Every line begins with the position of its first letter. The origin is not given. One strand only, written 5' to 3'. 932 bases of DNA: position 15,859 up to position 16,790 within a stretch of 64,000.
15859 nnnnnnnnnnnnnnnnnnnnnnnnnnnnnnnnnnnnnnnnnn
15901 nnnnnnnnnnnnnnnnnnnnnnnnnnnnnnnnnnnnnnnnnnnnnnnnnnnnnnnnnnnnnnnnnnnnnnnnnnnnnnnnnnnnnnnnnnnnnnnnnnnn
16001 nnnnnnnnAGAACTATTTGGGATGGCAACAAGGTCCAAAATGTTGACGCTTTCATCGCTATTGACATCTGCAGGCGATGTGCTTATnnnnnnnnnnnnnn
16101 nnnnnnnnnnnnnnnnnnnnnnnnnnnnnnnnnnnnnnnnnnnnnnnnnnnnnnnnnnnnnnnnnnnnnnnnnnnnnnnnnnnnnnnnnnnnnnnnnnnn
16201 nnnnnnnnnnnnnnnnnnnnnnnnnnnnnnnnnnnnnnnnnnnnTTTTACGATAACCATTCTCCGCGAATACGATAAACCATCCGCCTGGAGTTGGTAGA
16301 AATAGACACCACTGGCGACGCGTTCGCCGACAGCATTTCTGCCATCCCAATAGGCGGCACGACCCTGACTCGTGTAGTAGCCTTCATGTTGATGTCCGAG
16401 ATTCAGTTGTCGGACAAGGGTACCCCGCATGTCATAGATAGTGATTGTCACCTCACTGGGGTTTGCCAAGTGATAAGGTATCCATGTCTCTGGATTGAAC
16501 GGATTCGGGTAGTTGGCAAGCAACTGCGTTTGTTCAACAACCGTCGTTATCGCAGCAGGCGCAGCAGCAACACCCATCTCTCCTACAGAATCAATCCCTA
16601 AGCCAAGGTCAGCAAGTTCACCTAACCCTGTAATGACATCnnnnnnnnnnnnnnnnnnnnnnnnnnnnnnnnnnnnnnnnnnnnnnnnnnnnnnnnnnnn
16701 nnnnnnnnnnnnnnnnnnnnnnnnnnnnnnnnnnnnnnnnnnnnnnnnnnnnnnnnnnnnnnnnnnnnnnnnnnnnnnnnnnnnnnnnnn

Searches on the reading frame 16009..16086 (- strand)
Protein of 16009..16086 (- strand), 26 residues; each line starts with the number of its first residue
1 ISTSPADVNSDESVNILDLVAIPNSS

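Call 55: search_protein_families(library=pfam, proteins=[window:16009-16086:-], max_evalue=1)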
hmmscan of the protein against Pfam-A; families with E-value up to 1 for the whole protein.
seq(26 aa): 1 family
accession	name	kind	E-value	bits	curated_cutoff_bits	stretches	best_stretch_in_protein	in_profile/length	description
PF00404.24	Dockerin_1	-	0.00089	19.9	22.9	1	6-24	2-20/57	Dockerin type I domain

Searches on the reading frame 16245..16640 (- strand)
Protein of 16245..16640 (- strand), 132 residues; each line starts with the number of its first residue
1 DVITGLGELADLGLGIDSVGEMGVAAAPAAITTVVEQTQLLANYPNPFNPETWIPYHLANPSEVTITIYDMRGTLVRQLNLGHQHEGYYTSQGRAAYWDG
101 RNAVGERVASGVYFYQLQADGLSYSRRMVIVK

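Call 54: search_protein_families(library=ncbifam, proteins=[window:16245-16640:-], max_evalue=0.01)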
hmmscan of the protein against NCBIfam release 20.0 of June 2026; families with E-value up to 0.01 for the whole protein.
window:16245-16640:- (132 aa): 8 families
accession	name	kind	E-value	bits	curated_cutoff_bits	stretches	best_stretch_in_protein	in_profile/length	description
TIGR04183.1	Por_Secre_tail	domain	1.3e-10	41.1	23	1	44-130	2-71/72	T9SS type A sorting domain-containing protein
NF033707.1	T9SS_sortase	equivalog_domain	2.6e-09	35.3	420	1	40-119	998-1077/1095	type IX secretion system sortase PorU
NF052228.1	T9SS_PorZ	equivalog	3.1e-08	32.5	260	1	30-117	662-740/757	type IX secretion system anionic LPS delivery protein PorZ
NF052323.1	T9SSA_dep_M6i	equivalog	5.3e-08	31.3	600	1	42-121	959-1028/1043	T9SS-dependent M6-like inactivated metalloprotease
NF005176.1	PRK06655.1-1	equivalog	3.6e-07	30.3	230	1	62-120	97-150/197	flagellar hook assembly protein FlgD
NF038113.1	T9SSA_dep_M36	equivalog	1.6e-05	23.3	885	1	32-130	784-868/869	T9SS-dependent M36 family metallopeptidase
NF009276.0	PRK12633.1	equivalog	4.7e-05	23.2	383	1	61-119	128-181/234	flagellar basal body rod modification protein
NF009277.0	PRK12634.1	equivalog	0.0035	17.4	333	1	63-113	123-168/221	flagellar basal body rod modification protein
